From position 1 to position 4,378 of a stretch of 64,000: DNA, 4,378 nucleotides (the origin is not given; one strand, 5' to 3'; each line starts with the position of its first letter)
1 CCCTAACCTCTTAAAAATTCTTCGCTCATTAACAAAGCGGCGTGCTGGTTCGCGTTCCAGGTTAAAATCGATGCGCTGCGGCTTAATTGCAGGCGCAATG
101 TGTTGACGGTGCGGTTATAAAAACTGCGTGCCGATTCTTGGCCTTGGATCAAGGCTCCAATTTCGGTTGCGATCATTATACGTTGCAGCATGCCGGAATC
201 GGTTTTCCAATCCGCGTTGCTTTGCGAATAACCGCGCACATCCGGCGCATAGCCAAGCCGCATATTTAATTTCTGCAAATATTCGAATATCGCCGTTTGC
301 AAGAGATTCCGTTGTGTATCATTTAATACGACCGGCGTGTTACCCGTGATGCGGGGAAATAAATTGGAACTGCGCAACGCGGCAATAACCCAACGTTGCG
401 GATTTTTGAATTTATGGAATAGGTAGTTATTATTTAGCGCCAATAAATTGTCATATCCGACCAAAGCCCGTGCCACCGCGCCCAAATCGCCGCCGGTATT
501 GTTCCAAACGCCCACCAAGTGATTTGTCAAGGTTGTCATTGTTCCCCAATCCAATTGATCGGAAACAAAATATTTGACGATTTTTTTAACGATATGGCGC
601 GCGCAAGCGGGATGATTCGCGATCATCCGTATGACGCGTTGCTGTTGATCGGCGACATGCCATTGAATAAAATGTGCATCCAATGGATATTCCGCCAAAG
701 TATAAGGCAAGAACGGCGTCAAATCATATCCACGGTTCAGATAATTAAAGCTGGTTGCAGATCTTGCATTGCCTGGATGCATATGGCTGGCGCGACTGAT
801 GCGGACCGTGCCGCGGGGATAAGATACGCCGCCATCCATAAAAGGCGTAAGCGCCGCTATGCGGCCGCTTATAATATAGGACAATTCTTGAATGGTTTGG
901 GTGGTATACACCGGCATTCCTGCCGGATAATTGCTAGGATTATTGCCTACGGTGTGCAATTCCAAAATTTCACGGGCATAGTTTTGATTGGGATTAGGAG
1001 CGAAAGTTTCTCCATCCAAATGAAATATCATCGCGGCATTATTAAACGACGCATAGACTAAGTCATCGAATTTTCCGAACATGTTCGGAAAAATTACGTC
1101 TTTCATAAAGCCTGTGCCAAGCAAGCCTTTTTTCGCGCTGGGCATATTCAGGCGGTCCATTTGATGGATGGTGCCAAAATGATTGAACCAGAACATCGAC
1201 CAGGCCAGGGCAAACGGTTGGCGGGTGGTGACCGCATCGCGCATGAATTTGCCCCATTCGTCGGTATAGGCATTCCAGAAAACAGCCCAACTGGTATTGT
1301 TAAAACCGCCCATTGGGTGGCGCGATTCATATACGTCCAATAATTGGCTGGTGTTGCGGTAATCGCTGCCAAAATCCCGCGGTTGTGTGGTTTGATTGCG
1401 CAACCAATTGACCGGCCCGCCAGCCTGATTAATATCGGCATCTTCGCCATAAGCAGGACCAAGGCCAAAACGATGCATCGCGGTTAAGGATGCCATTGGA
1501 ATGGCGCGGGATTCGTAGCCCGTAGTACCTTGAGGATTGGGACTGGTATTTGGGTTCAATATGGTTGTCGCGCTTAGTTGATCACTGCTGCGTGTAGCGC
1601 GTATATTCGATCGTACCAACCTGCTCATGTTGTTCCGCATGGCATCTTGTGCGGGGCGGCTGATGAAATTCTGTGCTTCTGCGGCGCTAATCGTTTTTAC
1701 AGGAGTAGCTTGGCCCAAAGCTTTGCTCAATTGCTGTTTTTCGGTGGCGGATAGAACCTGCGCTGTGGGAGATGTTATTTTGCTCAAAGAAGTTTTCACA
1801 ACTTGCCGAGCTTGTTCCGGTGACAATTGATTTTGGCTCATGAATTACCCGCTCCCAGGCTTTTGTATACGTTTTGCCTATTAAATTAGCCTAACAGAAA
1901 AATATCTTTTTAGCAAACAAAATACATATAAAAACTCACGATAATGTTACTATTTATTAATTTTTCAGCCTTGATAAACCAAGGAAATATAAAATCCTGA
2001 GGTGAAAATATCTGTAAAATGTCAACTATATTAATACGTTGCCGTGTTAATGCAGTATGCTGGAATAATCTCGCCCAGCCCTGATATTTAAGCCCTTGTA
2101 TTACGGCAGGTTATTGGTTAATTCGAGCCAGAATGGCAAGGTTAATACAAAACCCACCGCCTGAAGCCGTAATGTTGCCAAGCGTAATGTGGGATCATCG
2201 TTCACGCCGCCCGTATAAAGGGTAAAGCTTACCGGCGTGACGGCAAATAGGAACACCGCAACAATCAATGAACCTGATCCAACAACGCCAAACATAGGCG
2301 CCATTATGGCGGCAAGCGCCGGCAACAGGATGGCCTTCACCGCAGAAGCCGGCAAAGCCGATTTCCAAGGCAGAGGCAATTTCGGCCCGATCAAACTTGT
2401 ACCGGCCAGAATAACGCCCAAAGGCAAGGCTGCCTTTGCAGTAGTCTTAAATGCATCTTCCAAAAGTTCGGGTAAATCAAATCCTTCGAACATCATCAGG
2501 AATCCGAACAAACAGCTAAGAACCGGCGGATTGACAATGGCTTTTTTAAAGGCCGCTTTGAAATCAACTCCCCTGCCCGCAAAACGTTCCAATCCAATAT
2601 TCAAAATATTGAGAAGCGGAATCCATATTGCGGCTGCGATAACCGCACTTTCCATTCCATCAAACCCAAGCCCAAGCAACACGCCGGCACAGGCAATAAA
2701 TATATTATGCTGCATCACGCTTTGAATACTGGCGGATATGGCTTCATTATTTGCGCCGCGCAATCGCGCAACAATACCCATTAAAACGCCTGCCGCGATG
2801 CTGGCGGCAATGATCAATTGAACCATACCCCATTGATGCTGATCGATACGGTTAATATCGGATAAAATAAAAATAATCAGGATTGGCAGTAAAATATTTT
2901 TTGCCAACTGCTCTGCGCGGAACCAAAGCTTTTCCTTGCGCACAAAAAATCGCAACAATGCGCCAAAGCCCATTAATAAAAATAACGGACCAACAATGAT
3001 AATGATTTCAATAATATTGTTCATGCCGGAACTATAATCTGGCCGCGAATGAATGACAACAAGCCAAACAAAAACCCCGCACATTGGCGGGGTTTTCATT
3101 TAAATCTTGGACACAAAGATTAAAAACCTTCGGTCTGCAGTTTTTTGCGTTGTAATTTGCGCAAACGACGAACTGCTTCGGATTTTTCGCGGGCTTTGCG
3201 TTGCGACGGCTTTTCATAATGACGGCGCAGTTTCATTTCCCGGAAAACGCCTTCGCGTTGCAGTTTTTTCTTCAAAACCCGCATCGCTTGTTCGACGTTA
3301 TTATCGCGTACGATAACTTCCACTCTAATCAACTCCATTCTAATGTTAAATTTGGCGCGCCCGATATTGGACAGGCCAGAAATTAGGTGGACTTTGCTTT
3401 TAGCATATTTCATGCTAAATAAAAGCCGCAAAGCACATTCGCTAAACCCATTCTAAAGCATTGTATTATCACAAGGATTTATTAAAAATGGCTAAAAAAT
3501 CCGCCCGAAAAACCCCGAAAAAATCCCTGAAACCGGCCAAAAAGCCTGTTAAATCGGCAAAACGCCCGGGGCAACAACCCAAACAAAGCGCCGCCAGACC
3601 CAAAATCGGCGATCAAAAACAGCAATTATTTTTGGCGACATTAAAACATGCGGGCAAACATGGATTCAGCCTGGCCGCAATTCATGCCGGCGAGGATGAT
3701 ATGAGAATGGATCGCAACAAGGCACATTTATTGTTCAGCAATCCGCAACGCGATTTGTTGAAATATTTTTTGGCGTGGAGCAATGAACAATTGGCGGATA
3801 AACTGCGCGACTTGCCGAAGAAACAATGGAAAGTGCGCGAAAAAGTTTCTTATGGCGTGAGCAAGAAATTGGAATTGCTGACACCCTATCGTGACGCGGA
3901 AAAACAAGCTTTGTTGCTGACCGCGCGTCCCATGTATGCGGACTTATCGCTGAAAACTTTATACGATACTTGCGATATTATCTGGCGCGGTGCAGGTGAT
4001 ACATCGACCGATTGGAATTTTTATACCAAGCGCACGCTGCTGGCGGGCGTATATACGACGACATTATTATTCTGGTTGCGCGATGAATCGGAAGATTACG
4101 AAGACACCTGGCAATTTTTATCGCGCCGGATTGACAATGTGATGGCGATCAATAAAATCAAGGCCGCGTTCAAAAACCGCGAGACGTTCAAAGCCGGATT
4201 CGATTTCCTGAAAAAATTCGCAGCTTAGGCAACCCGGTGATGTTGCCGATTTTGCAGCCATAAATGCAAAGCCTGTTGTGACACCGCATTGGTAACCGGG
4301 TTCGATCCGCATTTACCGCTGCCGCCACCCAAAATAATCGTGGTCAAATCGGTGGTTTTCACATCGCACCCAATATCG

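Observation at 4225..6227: argR divergently paired with an amidinotransferase-fold enzyme and a coupled small ORF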

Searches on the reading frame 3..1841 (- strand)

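Call 54: search_protein_families(library=pfam, proteins=[window:3-1841:-], max_evalue=0.00001)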
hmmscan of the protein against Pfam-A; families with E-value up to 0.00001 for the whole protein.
window:3-1841:- (612 aa): 1 family
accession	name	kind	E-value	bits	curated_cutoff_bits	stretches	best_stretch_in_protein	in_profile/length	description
PF08811.16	DUF1800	-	4.2e-57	194.7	26.1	1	121-580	2-378/419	Protein of unknown function (DUF1800)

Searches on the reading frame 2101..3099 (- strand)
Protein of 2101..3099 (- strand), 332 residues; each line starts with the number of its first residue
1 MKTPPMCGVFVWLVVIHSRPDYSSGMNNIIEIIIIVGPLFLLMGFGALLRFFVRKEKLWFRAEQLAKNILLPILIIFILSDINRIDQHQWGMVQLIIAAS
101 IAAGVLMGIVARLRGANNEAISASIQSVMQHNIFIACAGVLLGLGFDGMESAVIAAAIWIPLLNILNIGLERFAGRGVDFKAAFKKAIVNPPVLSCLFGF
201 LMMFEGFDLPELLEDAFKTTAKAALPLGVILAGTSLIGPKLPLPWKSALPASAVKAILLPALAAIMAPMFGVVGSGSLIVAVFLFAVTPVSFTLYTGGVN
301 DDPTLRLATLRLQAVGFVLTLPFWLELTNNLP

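Call 3: search_protein_families(library=pfam, proteins=[window:2101-3099:-], max_evalue=1)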
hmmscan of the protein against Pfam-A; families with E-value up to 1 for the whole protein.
window:2101-3099:- (332 aa): 1 family
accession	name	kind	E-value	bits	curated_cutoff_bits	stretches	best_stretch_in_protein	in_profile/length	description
PF16327.10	CcmF_C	-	0.006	16.3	28.7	1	33-130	81-174/323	Cytochrome c-type biogenesis protein CcmF C-terminal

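Call 4: search_protein_families(library=ncbifam, proteins=[window:2101-3099:-], max_evalue=1)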
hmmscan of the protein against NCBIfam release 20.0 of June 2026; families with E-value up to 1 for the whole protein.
window:2101-3099:- (332 aa): 2 families
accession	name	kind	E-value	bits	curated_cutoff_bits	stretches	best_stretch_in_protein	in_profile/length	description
NF045937.1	MSC_0624_12TM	equivalog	0.058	11.9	70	1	26-138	311-422/445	MSC_0624 family F1-like ATPase-associated membrane protein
TIGR04154.1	archaeo_STT3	subfamily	0.44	8.8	450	1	106-262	163-317/831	oligosaccharyl transferase, archaeosortase A system-associated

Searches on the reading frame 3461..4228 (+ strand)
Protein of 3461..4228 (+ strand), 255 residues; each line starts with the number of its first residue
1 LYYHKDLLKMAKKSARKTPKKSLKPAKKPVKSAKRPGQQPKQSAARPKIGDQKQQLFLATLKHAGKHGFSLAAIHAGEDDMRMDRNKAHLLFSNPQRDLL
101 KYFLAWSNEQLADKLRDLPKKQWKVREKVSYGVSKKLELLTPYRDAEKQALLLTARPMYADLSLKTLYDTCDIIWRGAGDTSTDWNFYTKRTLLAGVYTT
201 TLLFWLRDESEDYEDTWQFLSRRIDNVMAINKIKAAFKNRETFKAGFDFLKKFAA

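Call 3: search_protein_families(library=pfam, proteins=[window:3461-4228:+], max_evalue=1)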
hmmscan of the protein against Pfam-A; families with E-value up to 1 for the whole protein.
window:3461-4228:+ (255 aa): 2 families
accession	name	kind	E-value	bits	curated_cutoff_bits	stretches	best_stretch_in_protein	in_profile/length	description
PF08511.16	COQ9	-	1.2e-29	102.2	20.5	1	161-230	2-71/72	COQ9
PF17931.6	TetR_C_23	-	0.0092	16.6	29.1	1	195-229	76-110/127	Tetracyclin repressor-like, C-terminal domain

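Call 4: search_protein_families(library=ncbifam, proteins=[window:3461-4228:+], max_evalue=1)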
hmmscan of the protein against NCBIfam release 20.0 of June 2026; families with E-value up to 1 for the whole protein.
window:3461-4228:+ (255 aa): 2 families
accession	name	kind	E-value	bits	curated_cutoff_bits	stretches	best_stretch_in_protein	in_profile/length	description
TIGR02396.1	diverge_rpsU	hypoth_equivalog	2.4e-46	158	74.55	1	54-235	2-184/186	COQ9 family protein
NF010381.0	PRK13808.1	equivalog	0.2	11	426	1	7-48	261-302/335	adenylate kinase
